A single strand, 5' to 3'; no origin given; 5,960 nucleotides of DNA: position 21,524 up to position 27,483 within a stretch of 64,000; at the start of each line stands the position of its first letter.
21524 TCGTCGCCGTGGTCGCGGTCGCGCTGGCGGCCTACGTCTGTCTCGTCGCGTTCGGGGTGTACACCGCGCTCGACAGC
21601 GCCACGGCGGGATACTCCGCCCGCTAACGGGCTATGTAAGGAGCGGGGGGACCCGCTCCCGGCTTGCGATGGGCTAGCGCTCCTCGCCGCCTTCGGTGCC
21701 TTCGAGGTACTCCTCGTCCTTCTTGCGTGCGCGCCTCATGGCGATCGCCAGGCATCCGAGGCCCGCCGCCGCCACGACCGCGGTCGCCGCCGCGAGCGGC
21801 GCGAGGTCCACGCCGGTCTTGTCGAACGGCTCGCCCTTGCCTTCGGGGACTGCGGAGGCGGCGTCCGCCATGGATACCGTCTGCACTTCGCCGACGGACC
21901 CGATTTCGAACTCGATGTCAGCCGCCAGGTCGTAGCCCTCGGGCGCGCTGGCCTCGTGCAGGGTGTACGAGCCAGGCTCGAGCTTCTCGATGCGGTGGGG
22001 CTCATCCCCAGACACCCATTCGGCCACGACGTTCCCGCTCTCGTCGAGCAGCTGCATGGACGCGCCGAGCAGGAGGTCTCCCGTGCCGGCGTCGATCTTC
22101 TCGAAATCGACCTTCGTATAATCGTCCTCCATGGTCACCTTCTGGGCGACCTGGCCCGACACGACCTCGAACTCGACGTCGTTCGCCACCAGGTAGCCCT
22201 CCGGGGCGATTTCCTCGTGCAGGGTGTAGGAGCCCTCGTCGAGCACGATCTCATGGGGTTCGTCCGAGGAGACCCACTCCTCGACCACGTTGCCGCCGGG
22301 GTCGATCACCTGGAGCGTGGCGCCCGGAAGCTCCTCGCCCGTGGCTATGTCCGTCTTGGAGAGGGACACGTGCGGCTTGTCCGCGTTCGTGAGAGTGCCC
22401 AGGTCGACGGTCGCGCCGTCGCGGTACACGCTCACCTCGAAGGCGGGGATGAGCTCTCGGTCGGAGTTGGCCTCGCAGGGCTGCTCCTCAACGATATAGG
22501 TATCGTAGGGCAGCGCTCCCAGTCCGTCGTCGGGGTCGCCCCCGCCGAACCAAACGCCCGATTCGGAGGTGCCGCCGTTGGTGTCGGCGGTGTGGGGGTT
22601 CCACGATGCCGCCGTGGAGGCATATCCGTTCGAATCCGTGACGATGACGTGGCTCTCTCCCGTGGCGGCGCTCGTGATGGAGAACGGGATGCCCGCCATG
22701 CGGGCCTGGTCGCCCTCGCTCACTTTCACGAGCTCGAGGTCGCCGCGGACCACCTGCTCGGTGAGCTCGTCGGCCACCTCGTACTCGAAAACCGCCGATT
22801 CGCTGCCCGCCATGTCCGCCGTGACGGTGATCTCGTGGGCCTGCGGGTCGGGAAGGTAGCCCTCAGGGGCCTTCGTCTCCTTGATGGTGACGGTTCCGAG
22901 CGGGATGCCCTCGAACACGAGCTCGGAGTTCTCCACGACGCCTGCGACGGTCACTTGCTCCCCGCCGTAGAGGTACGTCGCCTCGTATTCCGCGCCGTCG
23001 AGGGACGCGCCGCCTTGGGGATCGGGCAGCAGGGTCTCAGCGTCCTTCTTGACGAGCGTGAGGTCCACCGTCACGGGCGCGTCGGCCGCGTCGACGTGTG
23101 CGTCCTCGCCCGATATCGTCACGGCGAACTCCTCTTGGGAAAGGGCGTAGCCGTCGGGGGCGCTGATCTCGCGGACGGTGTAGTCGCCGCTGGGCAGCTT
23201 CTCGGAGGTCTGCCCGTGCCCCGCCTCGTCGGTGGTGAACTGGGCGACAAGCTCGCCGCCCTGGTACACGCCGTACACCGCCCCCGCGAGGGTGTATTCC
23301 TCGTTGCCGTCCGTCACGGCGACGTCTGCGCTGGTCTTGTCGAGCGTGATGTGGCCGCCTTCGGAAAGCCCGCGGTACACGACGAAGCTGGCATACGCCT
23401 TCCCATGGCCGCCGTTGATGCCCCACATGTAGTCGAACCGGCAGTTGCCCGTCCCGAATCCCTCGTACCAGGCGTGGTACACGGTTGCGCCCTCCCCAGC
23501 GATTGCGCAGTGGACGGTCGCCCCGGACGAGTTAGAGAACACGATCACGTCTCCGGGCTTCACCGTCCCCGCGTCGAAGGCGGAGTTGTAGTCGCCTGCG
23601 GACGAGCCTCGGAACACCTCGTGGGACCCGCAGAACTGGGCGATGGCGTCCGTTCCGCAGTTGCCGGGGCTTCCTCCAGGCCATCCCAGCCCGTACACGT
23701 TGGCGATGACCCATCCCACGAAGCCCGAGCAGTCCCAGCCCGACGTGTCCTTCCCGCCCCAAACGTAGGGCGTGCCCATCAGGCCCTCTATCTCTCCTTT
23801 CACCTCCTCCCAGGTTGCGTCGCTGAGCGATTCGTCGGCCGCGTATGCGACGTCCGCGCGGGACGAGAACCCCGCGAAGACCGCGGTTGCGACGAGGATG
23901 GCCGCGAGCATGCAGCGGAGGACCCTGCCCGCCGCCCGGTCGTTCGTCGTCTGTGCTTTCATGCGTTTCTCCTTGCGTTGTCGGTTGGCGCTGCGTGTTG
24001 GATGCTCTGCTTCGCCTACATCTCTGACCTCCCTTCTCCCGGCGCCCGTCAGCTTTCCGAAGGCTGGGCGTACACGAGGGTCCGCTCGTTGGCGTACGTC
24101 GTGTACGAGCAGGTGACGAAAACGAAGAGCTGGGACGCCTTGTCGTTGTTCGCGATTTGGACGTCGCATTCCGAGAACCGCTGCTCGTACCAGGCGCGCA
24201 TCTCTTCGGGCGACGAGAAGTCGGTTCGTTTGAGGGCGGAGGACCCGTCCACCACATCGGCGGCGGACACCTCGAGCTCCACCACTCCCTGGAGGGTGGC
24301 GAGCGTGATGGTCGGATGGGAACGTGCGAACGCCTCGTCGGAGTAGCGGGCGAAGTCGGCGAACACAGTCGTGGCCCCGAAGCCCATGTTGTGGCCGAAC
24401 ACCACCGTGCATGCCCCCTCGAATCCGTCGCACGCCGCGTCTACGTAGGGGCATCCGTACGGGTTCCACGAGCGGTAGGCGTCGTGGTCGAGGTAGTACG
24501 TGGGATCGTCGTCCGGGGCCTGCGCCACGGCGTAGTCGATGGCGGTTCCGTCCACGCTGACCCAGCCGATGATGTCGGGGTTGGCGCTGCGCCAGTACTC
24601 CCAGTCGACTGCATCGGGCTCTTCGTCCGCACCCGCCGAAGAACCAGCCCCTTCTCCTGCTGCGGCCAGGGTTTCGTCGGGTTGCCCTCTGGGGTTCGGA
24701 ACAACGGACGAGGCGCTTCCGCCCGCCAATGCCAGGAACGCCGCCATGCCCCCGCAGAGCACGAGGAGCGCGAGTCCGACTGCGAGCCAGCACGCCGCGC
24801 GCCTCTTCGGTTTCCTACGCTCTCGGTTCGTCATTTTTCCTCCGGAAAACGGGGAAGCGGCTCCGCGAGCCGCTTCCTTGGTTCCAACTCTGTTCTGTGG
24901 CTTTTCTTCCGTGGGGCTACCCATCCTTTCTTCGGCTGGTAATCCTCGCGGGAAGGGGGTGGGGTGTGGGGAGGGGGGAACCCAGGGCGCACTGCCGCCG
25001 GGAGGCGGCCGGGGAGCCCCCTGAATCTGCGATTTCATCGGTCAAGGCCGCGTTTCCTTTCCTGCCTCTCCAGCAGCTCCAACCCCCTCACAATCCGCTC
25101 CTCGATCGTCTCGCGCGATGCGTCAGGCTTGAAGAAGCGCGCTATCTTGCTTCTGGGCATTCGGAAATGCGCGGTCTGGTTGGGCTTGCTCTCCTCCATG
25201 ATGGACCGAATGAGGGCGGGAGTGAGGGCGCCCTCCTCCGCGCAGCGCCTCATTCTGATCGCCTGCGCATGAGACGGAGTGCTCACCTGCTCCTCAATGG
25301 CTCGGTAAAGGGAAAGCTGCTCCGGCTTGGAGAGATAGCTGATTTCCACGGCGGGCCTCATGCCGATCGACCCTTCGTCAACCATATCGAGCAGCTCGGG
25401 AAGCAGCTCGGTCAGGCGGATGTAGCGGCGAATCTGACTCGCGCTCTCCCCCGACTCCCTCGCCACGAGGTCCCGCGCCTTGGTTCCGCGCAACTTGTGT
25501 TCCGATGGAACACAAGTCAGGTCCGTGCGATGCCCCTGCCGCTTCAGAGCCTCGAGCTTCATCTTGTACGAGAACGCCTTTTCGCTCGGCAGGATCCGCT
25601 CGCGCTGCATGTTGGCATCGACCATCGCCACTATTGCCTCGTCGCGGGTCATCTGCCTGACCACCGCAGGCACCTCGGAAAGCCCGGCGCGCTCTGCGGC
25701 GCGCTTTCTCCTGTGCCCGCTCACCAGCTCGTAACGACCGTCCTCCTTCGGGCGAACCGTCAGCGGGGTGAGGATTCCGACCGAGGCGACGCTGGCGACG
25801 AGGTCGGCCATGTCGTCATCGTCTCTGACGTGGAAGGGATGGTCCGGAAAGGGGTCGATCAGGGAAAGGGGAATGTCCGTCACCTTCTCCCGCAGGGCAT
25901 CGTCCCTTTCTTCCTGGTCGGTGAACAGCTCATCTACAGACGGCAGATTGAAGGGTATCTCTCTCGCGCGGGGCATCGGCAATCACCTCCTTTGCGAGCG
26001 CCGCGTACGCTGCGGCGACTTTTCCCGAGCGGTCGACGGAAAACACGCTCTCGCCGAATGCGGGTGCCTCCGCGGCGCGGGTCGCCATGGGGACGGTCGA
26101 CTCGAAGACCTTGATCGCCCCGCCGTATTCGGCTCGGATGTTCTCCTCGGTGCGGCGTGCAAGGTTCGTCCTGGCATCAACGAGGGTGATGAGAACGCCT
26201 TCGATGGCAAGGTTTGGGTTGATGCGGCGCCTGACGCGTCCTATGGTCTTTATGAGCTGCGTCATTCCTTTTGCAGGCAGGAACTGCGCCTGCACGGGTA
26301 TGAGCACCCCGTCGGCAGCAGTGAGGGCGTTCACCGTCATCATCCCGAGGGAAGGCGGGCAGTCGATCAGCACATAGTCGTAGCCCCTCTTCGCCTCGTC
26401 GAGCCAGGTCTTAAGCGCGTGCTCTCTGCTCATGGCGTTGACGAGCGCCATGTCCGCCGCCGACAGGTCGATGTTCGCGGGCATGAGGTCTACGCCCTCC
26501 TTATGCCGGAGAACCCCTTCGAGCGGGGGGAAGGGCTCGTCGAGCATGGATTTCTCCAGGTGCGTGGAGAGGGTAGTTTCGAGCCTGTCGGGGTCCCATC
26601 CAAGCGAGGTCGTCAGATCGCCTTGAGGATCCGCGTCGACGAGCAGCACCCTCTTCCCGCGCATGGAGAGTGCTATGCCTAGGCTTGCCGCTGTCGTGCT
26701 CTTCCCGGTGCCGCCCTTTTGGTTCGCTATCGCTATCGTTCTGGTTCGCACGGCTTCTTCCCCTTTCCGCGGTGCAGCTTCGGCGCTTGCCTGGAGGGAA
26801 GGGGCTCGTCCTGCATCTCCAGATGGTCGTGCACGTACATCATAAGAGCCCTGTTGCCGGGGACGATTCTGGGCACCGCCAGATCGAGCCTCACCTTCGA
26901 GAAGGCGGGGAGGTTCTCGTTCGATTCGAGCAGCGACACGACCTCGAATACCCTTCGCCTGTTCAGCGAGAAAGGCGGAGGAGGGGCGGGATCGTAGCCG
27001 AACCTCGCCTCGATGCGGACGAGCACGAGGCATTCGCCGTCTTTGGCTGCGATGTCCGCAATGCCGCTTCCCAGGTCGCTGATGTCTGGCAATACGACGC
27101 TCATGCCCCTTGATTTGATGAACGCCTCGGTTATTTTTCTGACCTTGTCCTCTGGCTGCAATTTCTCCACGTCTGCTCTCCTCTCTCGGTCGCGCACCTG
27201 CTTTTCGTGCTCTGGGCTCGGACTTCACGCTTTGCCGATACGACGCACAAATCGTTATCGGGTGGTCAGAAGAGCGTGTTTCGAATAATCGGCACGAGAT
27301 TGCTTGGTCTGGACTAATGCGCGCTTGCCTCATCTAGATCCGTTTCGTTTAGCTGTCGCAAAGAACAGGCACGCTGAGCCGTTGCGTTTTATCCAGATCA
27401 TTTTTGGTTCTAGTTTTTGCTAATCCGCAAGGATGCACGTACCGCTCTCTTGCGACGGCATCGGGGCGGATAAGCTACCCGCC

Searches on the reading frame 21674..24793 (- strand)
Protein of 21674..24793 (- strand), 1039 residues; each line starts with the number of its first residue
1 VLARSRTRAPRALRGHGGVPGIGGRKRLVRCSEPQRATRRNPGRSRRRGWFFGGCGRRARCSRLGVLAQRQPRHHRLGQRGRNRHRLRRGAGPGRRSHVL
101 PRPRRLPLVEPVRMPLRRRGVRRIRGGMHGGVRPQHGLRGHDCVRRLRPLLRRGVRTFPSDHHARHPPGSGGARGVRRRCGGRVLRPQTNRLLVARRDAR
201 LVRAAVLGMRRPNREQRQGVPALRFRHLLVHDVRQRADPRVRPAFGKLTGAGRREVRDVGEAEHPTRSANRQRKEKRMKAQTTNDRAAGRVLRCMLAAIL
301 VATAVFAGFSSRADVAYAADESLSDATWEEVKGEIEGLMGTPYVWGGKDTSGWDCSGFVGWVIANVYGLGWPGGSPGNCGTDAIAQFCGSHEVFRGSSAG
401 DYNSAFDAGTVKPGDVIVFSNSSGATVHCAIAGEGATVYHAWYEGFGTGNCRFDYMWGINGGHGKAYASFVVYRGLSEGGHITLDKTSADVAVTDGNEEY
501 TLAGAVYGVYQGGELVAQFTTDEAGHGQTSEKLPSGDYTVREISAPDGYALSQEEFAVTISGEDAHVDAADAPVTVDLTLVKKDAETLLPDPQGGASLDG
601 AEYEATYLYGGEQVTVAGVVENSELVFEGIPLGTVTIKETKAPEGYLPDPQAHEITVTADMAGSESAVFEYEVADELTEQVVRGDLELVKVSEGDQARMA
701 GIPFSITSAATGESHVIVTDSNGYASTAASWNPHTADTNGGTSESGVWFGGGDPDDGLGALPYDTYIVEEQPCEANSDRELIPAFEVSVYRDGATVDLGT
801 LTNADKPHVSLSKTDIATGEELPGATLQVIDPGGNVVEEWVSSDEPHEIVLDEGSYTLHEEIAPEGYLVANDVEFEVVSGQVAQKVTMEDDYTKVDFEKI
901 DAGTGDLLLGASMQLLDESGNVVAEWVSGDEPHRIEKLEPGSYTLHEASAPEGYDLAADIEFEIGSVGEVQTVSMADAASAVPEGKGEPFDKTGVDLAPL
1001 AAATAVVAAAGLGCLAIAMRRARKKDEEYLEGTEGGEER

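Call 58: search_protein_families(library=pfam, proteins=[window:21674-24793:-], max_evalue=0.00001)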
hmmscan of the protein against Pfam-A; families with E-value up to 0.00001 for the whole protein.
window:21674-24793:- (1039 aa): 2 families
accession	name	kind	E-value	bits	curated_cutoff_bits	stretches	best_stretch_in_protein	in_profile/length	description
PF17802.7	SpaA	-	1.8e-57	191.9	23.1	4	494-568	8-86/91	Prealbumin-like fold domain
PF00877.26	NLPC_P60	-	2.3e-10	40.8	23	1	340-446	1-86/105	NlpC/P60 family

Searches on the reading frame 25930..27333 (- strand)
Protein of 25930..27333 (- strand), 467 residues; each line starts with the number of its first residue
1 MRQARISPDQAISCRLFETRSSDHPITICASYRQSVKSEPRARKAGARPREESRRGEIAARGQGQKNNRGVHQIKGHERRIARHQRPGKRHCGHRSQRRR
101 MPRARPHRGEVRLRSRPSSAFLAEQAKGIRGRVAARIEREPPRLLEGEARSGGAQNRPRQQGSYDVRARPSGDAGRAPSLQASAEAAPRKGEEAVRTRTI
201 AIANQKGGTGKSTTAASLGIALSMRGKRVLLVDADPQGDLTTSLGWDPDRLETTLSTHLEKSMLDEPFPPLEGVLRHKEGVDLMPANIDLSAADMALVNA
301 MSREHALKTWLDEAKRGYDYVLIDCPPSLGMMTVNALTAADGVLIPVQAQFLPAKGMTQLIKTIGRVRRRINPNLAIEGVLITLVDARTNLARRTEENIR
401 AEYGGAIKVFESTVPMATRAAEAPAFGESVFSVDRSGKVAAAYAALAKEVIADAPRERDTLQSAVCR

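Call 58: search_protein_families(library=pfam, proteins=[window:25930-27333:-], max_evalue=0.00001)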
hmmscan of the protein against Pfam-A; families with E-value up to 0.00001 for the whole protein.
window:25930-27333:- (467 aa): 7 families
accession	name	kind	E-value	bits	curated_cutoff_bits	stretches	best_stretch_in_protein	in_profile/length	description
PF13614.12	AAA_31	-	1.6e-54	185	27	1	198-377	2-177/177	AAA domain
PF01656.29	CbiA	-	9.1e-26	90.7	25.4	1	200-430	1-125/125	CobQ/CobB/MinD/ParA nucleotide binding domain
PF09140.17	MipZ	-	4.8e-13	49.5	20.7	1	199-236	2-39/262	ATPase MipZ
PF06564.18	CBP_BcsQ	-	2.7e-12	47.2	21.3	1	200-349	4-147/234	Cellulose biosynthesis protein BcsQ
PF10609.15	ParA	-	8.8e-12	45.4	27.1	1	198-361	4-157/246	NUBPL iron-transfer P-loop NTPase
PF00142.24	Fer4_NifH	-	2.6e-09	37.4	25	1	200-266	3-66/271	4Fe-4S iron sulfur cluster binding proteins, NifH/frxC family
PF02374.21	ArsA_ATPase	-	2.3e-07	30.8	24.3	1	205-267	8-70/305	Anion-transporting ATPase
